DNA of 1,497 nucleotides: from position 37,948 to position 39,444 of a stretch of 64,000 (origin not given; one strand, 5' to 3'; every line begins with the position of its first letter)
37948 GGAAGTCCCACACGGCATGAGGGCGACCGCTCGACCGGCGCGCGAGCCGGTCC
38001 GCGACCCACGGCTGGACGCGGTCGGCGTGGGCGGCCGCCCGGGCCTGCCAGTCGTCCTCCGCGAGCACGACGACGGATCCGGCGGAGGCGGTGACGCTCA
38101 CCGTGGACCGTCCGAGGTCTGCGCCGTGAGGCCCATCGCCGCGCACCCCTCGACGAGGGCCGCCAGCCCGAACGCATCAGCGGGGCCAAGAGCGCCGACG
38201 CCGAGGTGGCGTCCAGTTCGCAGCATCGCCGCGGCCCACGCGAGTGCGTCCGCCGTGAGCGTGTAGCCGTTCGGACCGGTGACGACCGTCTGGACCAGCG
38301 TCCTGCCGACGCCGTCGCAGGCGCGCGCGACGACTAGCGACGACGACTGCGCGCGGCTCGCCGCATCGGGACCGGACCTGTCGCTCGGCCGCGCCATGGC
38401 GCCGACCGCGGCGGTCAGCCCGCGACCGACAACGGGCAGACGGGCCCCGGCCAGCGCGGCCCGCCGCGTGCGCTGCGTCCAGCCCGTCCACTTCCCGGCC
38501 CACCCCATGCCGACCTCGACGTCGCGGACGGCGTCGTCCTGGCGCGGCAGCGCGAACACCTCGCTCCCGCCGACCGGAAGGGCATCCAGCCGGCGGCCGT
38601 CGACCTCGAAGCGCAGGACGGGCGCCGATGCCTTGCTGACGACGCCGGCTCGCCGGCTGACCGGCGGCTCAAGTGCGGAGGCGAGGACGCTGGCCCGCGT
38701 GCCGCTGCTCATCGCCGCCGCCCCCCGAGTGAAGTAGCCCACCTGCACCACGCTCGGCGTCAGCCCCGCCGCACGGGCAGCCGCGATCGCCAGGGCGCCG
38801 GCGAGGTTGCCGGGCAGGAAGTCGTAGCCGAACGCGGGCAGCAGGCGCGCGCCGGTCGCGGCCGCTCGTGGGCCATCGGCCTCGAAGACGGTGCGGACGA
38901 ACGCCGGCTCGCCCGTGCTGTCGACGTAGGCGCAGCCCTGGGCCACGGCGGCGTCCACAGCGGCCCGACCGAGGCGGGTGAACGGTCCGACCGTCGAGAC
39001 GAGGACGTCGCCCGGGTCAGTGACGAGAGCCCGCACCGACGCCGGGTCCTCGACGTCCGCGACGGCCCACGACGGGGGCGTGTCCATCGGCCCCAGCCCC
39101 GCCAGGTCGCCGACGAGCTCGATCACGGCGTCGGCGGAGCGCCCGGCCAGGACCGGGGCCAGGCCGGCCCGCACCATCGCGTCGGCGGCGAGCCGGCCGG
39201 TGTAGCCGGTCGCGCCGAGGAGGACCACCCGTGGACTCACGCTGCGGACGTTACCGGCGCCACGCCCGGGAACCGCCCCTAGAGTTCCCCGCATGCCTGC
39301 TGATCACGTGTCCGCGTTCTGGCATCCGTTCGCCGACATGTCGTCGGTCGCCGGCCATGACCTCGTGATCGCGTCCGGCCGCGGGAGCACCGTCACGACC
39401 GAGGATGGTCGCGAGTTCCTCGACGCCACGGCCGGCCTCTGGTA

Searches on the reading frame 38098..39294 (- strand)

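Call 47: search_protein_families(library=pfam, proteins=[window:38098-39294:-], max_evalue=0.001)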
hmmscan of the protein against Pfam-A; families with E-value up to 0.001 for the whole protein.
window:38098-39294:- (398 aa): 1 family
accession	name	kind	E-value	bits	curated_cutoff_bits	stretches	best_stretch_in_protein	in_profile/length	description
PF03435.24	Sacchrp_dh_NADP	-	1.9e-05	25.4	25.1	1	23-127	1-98/129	Saccharopine dehydrogenase NADP binding domain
